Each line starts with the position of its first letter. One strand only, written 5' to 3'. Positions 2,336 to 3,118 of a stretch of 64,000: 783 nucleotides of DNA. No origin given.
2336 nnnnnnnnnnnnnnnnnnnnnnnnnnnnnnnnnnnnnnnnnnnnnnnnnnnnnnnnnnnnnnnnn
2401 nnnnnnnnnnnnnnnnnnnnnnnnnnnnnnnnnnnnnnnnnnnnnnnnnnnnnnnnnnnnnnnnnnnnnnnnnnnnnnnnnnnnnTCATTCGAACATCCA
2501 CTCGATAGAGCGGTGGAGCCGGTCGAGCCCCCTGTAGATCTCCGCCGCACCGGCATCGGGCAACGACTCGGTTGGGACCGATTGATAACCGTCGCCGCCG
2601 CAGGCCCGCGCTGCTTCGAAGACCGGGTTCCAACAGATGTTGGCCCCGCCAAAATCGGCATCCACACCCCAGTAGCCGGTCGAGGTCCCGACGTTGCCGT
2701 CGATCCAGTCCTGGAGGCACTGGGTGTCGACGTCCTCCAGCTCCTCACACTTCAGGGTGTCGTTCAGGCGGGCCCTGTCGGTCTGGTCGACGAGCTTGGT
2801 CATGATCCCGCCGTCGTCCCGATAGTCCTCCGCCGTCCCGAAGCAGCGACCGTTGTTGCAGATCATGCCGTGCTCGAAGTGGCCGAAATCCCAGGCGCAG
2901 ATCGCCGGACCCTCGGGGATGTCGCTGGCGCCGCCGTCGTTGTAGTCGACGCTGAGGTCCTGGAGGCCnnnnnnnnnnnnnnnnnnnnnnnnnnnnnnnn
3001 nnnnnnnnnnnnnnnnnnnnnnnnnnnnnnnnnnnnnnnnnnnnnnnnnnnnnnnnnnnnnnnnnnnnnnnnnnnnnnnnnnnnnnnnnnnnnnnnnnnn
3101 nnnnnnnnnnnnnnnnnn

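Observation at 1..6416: Tightly coupled four-gene Rhs operon with no recognisable export tag and no small immunity gene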

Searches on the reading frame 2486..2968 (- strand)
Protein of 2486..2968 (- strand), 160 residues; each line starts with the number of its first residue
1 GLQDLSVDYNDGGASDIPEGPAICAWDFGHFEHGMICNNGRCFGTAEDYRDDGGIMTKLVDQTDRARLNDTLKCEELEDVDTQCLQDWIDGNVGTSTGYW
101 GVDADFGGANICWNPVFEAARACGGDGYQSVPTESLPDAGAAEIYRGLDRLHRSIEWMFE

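Call 39: search_protein_families(library=pfam, proteins=[window:2489-2968:-], max_evalue=1)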
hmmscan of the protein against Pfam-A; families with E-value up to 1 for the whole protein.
seq(160 aa): 0 families

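Call 46: search_protein_representatives(protein=window:2486-2968:-)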
Query: 160 residues. Proteins with E-value up to 0.001 (for the whole library): 7; up to 1e-10: 4; up to 1e-30: 1. The best 7 are listed.
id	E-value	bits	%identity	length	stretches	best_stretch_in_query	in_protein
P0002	4.5e-35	137.7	54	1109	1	1-160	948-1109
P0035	1.1e-14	71.3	38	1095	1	10-138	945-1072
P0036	7.5e-13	65.3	39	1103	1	16-145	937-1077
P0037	3.1e-12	63.3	45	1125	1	10-154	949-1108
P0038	1.1e-09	55.0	34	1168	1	13-144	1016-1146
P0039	2.5e-07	47.3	32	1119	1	19-137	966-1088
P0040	3.7e-05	40.2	39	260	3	31-75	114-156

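Call 49: find_related_loci(query=A2, collection=genome_contigs, flank=10000)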
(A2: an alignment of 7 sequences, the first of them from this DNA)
Query A2 (160 aa) in genome_contigs; peptide patterns used: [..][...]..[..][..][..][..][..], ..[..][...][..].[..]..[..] (x = any residue, [..] = any of these).
29 stretches matched a pattern; 1 encode a relative of the query (tblastn E <= 1e-3); 1 distinct loci.
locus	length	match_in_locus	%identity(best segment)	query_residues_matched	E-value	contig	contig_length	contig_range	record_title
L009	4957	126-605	100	1-160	8e-110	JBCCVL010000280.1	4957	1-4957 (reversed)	MAG: Actinomycetota bacterium isolate P01_E01_bin.37 k141_1271653_length_4957_cov_32.6788, whole genome shotgun sequence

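Call 50: find_related_loci(query=A2, collection=metagenome_contigs, flank=10000)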
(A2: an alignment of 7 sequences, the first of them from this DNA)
Query A2 (160 aa) in metagenome_contigs; peptide patterns used: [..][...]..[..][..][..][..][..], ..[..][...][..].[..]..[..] (x = any residue, [..] = any of these).
55 stretches matched a pattern, but none encodes a relative of the query by tblastn (E <= 1e-3).

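Call 51: find_homologous_proteins(query=A2, max_evalue=0.001)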
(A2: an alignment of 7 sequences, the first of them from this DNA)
Query A2 (7 sequences): 1600 candidates shared short words with the query, none scored E <= 0.001.

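Call 52: find_encoding_contigs(protein=P0037, flank=10000, max_places=3)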
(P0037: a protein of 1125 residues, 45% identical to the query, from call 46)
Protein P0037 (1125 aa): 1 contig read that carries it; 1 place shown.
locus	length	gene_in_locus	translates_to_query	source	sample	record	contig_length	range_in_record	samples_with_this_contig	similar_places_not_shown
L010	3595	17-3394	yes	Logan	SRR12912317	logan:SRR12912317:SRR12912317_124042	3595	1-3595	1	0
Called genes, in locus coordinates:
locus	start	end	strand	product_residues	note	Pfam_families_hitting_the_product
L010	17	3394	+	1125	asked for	PF05593:RHS_repeat (faint), PF25023:TEN_YD-shell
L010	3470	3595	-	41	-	?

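Call 53: find_encoding_contigs(protein=P0035, flank=10000, max_places=3)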
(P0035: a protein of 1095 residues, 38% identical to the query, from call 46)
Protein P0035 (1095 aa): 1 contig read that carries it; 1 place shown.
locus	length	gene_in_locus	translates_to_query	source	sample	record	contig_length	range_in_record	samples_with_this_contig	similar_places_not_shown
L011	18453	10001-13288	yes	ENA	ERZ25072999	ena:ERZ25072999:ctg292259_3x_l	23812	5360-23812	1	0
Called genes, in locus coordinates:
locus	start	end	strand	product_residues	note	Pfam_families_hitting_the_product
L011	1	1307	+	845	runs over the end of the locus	PF00270:DEAD, PF04851:ResIII, PF22527:DEXQc_Suv3 (weak), PF00271:Helicase_C (weak), PF26090:SH3_HelY, PF08148:DSHCT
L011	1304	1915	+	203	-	PF19279:YegS_C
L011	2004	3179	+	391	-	PF01546:Peptidase_M20, PF07687:M20_dimer (faint)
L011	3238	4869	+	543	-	PF02511:Thy1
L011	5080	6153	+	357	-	PF01476:LysM, PF23473:LysM3_LYK4_5 (weak), PF01464:SLT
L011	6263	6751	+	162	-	-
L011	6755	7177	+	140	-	-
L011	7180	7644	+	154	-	PF00583:Acetyltransf_1, PF13508:Acetyltransf_7 (weak)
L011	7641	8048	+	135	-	PF00293:NUDIX, PF14815:NUDIX_4 (weak)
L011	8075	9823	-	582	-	-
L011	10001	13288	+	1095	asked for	PF05593:RHS_repeat (weak), PF25023:TEN_YD-shell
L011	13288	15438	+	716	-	PF00094:VWD, PF13360:PQQ_2 (weak)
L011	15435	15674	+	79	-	-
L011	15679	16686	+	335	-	PF13367:PrsW-protease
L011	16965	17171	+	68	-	-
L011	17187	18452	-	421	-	?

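Call 54: find_encoding_contigs(protein=P0038, flank=10000, max_places=3)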
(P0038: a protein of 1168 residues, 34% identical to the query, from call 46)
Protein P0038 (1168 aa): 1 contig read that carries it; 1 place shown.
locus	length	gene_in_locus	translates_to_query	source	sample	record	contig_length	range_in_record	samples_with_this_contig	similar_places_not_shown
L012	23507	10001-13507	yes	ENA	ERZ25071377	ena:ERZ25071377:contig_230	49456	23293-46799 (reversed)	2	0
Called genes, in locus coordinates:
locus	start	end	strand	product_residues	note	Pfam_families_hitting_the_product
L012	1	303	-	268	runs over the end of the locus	-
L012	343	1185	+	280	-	PF00296:Bac_luciferase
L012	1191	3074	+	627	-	PF00106:adh_short, PF13561:adh_short_C2, PF00296:Bac_luciferase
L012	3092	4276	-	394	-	PF00296:Bac_luciferase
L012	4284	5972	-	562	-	PF07969:Amidohydro_3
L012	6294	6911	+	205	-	PF00551:Formyl_trans_N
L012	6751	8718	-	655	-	PF20990:DUF2207_C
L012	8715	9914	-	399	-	PF21959:DUF6923 (faint)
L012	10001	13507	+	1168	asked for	PF05593:RHS_repeat (faint), PF25023:TEN_YD-shell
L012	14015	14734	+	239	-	-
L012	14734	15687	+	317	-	PF13360:PQQ_2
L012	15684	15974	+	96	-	-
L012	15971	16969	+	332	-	PF13367:PrsW-protease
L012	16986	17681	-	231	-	-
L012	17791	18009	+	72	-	PF11127:YgaP-like_TM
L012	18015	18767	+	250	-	PF04542:Sigma70_r2, PF22029:PhyR_sigma2 (weak), PF08281:Sigma70_r4_2, PF13490:zf-HC2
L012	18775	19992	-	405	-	PF00067:p450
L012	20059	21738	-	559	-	PF07969:Amidohydro_3, PF01979:Amidohydro_1 (weak), PF07969:Amidohydro_3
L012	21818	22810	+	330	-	PF04909:Amidohydro_2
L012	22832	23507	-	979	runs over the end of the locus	PF00501:AMP-binding, PF13193:AMP-binding_C (faint), PF00550:PP-binding (weak), PF00975:Thioesterase (weak)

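Call 66: predict_structure(alignment_id=A2)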
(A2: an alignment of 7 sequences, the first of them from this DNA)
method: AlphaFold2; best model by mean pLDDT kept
length: 160 residues; sequences in the alignment: 7
mean_pLDDT: 79.4   pTM: 0.77
mean pLDDT of the five models: 79.4, 76.2, 75.7, 75.2, 75.2
residues with pLDDT >= 90: 60; 70-90: 66; 50-70: 14; < 50: 20
segments of 3 or more residues with pLDDT < 50: 1-9, 11-14, 104-107, 136-138
pLDDT, mean of each block of 10 residues (from residue 1): 36 69 87 92 90 86 91 90 97 86 53 89 86 61 82 76
secondary structure, 60 per line:
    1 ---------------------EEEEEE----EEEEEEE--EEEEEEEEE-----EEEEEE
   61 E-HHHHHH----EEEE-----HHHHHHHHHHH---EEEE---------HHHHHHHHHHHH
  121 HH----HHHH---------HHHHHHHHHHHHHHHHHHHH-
elements in order: E22-27 E32-38 E41-49 E55-61 H63-68 E73-76 H82-92 E96-99 H109-122 H127-130 H140-159

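Call 68: fold_search(model_id=the predicted structure, library=pdb)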
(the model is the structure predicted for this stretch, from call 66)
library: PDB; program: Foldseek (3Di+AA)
matches with E <= 10: 329; with E <= 0.001: 0
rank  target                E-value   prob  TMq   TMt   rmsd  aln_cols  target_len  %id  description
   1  2r2y                  2.8e-01  0.09  0.12  0.17  14.2        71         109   14  Crystal structure of the proteasomal Rpn13 PRU-domain (released 2008-05-13)
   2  7zu4_A                4.7e-01  0.38  0.28  0.35   5.6        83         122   18  Crystal Structure of Human Parechovirus 1 2A protein lacking the C-terminal oligomerisation helix (released 2023-05-24)
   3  8a2g_A                5.0e-01  0.18  0.21  0.23   7.4        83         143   12  Crystal structure of Sebokelevirus 2A2 protein (released 2023-06-14)
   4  2nbv_MODEL_1_A        5.3e-01  0.03  0.09  0.11  14.6        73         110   11  Solution structure of the Rpn13 Pru domain engaging the hPLIC2 UBL domain (released 2016-07-20)
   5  8a2g_B                5.6e-01  0.16  0.21  0.23   7.7        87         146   15  Crystal structure of Sebokelevirus 2A2 protein (released 2023-06-14)
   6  5j6o                  6.3e-01  0.03  0.15  0.10  20.2       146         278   12  Crystal structure of a trans-AT PKS dehydratase domain of C0ZGQ7 from Brevibacillus brevis (released 2017-05-24)
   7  8tnn_D                7.1e-01  0.09  0.15  0.05   9.2        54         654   15  Crystal structure of Epstein-Barr virus gH/gL/gp42 in complex with gp42 antibody A10 (released 2024-03-27)
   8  3im5_B                7.5e-01  0.03  0.10  0.10  13.0        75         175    5  Crystal structure of mouse Ryanodine Receptor 2 (residues 1-217) (released 2009-11-17)
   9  7ztw_C                9.0e-01  0.16  0.22  0.25   5.9        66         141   18  Crystal Structure of Human Parechovirus 1 2A protein (released 2023-05-24)
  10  6c5v_A                9.0e-01  0.08  0.15  0.05   7.6        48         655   12  An anti-gH/gL antibody that neutralizes dual-tropic infection defines a site of vulnerability on Epstein-Barr virus (released 2018-05-02)
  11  8tnt_A                9.0e-01  0.08  0.16  0.05  10.3        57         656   16  Crystal structure of Epstein-Barr virus gH/gL/gp42 in complex with antibodies F-2-1 and 769C2 (released 2024-03-27)
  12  7unr_R                9.0e-01  0.07  0.19  0.23   8.7        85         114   12  Pseudomonas aeruginosa 70S ribosome initiation complex bound to compact IF2-GDP (composite structure I-A) (released 2022-06-22)
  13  8qbt_P                9.0e-01  0.06  0.19  0.22   9.2       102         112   12  E. coli ApdP-stalled ribosomal complex (released 2024-03-20)
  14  7ztw_A                1.1e+00  0.15  0.21  0.24   6.1        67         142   18  Crystal Structure of Human Parechovirus 1 2A protein (released 2023-05-24)
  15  8ftq_A                1.1e+00  0.08  0.14  0.19  12.4        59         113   15  Crystal structure of hRpn13 Pru domain in complex with Ubiquitin and XL44 (released 2024-03-27)
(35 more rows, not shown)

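Call 69: search_solved_structures(query=A2, max_evalue=10, show_alignments=3)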
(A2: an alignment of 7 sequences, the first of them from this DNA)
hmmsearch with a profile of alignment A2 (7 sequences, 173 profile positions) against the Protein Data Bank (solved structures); distinct sequences matched with E-value up to 10: 8.
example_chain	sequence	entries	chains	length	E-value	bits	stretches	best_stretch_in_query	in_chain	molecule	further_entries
1z14_A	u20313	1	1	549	0.49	13.4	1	109-135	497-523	VP2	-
4zpy_A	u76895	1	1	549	0.5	13.4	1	109-135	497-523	VP1 protein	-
1oqq_A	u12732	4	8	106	0.52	13.3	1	117-163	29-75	Putidaredoxin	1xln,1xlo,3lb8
3w9c_B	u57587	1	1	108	0.53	13.3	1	117-163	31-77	Putidaredoxin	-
7z5f_A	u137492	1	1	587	0.53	13.3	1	109-135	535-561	Capsid protein VP1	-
1oqr_A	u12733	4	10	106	0.53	13.3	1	117-163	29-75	Putidaredoxin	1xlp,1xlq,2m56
7z5d_A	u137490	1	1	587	0.54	13.3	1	109-135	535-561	Capsid protein VP1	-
7z5e_A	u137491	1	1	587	0.54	13.3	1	109-135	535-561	Capsid protein VP1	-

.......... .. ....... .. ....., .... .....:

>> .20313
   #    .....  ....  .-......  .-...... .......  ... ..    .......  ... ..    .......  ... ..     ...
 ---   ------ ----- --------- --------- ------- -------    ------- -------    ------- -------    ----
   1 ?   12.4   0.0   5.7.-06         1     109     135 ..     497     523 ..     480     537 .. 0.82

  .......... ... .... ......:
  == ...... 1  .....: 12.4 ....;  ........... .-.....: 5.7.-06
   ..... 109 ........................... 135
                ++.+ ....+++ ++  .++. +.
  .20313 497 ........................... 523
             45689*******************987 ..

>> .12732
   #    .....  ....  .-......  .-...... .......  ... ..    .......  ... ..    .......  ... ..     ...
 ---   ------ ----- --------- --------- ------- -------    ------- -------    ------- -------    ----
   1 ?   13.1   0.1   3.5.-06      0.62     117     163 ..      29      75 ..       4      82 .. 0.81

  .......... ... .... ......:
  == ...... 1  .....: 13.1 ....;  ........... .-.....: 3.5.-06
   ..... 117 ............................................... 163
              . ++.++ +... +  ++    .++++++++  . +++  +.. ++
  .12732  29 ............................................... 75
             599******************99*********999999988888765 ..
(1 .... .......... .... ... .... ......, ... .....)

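Call 70: search_protein_families(library=pfam, alignment_id=A2, max_evalue=10)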
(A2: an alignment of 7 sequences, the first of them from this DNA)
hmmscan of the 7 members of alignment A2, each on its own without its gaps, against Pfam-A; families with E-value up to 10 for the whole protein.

A. member 1, seq(160 aa): 0 families

B. families by the number of members that match (of 7 scanned): 1 family
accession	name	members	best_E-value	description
PF01242.24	PTPS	1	0.25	6-pyruvoyl tetrahydropterin synthase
